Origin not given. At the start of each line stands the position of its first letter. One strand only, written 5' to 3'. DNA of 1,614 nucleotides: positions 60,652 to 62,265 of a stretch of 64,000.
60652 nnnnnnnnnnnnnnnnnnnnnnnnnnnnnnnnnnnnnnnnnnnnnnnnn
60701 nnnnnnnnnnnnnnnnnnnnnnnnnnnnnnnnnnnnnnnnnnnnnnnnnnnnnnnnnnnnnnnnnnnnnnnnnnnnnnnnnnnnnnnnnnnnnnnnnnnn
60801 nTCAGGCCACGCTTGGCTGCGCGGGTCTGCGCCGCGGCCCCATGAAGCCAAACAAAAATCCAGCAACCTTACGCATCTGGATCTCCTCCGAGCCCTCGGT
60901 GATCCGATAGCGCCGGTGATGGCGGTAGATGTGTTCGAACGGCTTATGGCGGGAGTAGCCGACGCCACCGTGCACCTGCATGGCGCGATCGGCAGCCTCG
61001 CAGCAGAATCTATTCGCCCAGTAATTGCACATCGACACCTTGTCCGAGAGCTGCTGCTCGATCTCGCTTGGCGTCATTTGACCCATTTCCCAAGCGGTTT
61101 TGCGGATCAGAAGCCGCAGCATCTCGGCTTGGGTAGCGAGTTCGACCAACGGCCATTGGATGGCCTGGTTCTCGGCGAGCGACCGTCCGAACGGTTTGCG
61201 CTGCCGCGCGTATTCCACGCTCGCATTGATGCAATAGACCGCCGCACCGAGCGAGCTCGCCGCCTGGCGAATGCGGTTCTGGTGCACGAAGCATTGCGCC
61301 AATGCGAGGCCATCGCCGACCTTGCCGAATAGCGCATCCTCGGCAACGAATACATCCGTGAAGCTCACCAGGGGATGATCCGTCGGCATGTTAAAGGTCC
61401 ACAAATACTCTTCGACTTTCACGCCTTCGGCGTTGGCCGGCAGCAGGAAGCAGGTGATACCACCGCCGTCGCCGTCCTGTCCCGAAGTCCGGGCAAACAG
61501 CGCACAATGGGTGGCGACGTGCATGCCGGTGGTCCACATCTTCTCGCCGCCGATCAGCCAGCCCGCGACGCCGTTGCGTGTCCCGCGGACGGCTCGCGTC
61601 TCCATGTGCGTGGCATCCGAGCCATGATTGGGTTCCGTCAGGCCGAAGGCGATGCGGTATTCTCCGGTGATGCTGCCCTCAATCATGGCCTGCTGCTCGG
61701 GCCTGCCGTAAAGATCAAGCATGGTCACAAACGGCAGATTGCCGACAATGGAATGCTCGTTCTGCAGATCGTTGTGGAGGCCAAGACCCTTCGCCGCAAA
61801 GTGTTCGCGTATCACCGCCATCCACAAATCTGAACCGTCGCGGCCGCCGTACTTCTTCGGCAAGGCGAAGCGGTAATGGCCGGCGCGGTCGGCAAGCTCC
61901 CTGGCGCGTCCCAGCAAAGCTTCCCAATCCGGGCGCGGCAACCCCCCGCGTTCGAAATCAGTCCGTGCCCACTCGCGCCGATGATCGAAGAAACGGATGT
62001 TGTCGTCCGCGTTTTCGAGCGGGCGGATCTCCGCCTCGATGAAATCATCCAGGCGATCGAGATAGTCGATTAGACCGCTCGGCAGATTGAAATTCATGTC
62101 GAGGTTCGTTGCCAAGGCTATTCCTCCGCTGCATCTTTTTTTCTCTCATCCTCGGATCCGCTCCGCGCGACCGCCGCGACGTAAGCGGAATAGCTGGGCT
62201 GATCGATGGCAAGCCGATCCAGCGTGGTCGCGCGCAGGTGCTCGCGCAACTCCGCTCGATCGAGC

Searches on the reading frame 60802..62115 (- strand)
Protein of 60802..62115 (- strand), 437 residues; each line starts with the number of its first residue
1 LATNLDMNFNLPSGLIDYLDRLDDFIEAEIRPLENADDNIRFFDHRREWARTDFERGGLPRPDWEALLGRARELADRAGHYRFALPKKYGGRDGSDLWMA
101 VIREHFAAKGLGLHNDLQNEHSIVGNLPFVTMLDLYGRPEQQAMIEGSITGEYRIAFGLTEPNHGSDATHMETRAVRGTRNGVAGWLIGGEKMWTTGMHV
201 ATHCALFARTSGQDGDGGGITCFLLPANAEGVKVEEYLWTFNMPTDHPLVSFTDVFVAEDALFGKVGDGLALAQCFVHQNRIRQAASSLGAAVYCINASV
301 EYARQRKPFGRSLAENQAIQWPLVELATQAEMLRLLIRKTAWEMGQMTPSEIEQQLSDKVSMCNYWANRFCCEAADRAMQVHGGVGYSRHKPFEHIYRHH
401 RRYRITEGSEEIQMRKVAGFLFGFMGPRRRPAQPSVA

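Call 19: find_encoding_contigs(protein=window:60802-62115:-, flank=3000, max_places=6)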
Protein window:60802-62115:- (437 aa): 7 contigs read that carry it; 6 places shown.
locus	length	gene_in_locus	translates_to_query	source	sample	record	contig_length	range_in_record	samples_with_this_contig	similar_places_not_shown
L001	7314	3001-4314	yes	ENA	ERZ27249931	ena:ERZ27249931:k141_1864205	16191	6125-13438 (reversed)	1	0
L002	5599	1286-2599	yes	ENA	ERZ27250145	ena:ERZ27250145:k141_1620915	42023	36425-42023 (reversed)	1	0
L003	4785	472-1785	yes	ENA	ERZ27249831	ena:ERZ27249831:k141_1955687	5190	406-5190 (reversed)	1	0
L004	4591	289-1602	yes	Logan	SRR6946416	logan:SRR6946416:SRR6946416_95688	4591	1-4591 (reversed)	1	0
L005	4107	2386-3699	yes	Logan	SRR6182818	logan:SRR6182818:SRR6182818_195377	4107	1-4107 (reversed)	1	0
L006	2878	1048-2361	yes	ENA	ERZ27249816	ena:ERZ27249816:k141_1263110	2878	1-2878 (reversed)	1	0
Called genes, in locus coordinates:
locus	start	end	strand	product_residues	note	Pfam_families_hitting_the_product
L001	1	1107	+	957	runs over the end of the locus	PF07721:TPR_4 (faint), PF00486:Trans_reg_C, PF25872:HTH_77, PF13424:TPR_12 (faint)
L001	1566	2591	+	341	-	PF01636:APH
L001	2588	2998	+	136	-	PF19802:DUF6285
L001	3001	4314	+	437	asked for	PF02770:Acyl-CoA_dh_M, PF00441:Acyl-CoA_dh_1, PF08028:Acyl-CoA_dh_2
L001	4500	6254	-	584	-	PF00664:ABC_membrane, PF02463:SMC_N (weak), PF00005:ABC_tran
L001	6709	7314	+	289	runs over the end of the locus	PF00534:Glycos_transf_1, PF13692:Glyco_trans_1_4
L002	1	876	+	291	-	?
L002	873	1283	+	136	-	PF19802:DUF6285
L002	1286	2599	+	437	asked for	PF02770:Acyl-CoA_dh_M, PF00441:Acyl-CoA_dh_1, PF08028:Acyl-CoA_dh_2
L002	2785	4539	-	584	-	PF00664:ABC_membrane, PF02463:SMC_N (weak), PF00005:ABC_tran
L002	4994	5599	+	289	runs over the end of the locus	PF00534:Glycos_transf_1, PF13692:Glyco_trans_1_4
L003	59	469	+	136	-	PF19802:DUF6285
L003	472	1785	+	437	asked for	PF02770:Acyl-CoA_dh_M, PF00441:Acyl-CoA_dh_1, PF08028:Acyl-CoA_dh_2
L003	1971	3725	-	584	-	PF00664:ABC_membrane, PF02463:SMC_N (weak), PF00005:ABC_tran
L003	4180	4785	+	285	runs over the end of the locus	PF00534:Glycos_transf_1, PF13692:Glyco_trans_1_4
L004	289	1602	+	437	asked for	PF02770:Acyl-CoA_dh_M, PF00441:Acyl-CoA_dh_1, PF08028:Acyl-CoA_dh_2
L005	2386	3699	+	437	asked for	PF02770:Acyl-CoA_dh_M, PF00441:Acyl-CoA_dh_1, PF08028:Acyl-CoA_dh_2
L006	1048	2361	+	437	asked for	PF02770:Acyl-CoA_dh_M, PF00441:Acyl-CoA_dh_1, PF08028:Acyl-CoA_dh_2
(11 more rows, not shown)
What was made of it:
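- Checked: Gene callers on six metagenome contigs of the same organism call nothing in the gap (call 19).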

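Call 20: find_related_loci(query=window:60802-62115:-, collection=genome_contigs, flank=4000)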
Query window:60802-62115:- (437 aa) in genome_contigs; peptide patterns used: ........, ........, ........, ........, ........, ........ (x = any residue, [..] = any of these).
600 stretches matched a pattern (row limit reached: there are more); 597 encode a relative of the query (tblastn E <= 1e-3); the best 80 are kept; 80 distinct loci.
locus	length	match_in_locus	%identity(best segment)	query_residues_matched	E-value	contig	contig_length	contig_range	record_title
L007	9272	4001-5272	82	7-430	0e+0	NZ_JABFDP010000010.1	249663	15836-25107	Bradyrhizobium denitrificans strain LMG 8443 Scaffold10, whole genome shotgun sequence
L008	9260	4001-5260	82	7-426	0e+0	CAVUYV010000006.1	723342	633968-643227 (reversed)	MAG: uncultured Alphaproteobacteria bacterium isolate MFD05513.bin.2.175 genome assembly, contig: contig_13154, whole ge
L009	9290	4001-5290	80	7-436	0e+0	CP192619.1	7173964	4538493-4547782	Bradyrhizobium oligotrophicum S58 strain E20 chromosome, complete genome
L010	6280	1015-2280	81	5-426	0e+0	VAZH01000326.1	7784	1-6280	MAG: Alphaproteobacteria bacterium isolate AP_3 14_1009_16_30cm_scaffold_63684, whole genome shotgun sequence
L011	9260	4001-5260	81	7-426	0e+0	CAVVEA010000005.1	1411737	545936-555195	MAG: uncultured Alphaproteobacteria bacterium isolate MFD02134.bin.1.91 genome assembly, contig: contig_12658, whole gen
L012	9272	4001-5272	82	7-430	0e+0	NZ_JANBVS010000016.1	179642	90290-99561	Bradyrhizobium sp. SRS-191 SRS191_Assembly_contig_16, whole genome shotgun sequence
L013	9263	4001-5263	82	7-427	0e+0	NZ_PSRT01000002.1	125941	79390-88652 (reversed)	Bradyrhizobium genosp. SA-3 strain Rp7b Contig002_, whole genome shotgun sequence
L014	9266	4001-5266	82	5-426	0e+0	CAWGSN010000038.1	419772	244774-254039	MAG: uncultured Alphaproteobacteria bacterium isolate MFD06298.bin.2.175 genome assembly, contig: contig_9116, whole gen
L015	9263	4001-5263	81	7-427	0e+0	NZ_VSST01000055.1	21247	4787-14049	Bradyrhizobium canariense strain BTA-1 BTA-1_S1_R1_contig_56, whole genome shotgun sequence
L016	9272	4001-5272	81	7-430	0e+0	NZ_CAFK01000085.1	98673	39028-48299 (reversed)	Bradyrhizobium sp. STM 3843, whole genome shotgun sequence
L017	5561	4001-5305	80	1-434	0e+0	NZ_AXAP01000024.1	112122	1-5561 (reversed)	Bradyrhizobium elkanii WSM2783 YY7DRAFT_scaffold_23.24_C, whole genome shotgun sequence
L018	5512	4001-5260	81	7-426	0e+0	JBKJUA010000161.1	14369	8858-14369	MAG: Bradyrhizobium sp. isolate ant_bin.644 k117_5772381, whole genome shotgun sequence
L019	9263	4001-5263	82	7-427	0e+0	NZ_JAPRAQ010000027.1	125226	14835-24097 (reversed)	Bradyrhizobium sp. Arg816 NODE_27_length_125226_cov_44.125397, whole genome shotgun sequence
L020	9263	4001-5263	82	7-427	0e+0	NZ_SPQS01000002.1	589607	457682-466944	Bradyrhizobium frederickii strain CNPSo 3426 scaffold_1, whole genome shotgun sequence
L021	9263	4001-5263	82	7-427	0e+0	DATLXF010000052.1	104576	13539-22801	MAG TPA_asm: Bradyrhizobium sp. isolate SMAG_U13239 k141_165555, whole genome shotgun sequence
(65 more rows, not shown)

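Call 69: search_protein_families(library=pfam, proteins=[window:60802-62115:-])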
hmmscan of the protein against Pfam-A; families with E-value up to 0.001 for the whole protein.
window:60802-62115:- (437 aa): 3 families
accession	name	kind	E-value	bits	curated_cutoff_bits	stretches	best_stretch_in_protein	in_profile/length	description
PF00441.29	Acyl-CoA_dh_1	-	3.2e-41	141.4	22.4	1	267-418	1-146/150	Acyl-CoA dehydrogenase, C-terminal domain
PF02770.24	Acyl-CoA_dh_M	-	2.4e-17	63.3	33.3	1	156-238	1-79/97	Acyl-CoA dehydrogenase, middle domain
PF08028.16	Acyl-CoA_dh_2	-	5.3e-12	46.6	22.7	1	284-398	3-121/134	Acyl-CoA dehydrogenase, C-terminal domain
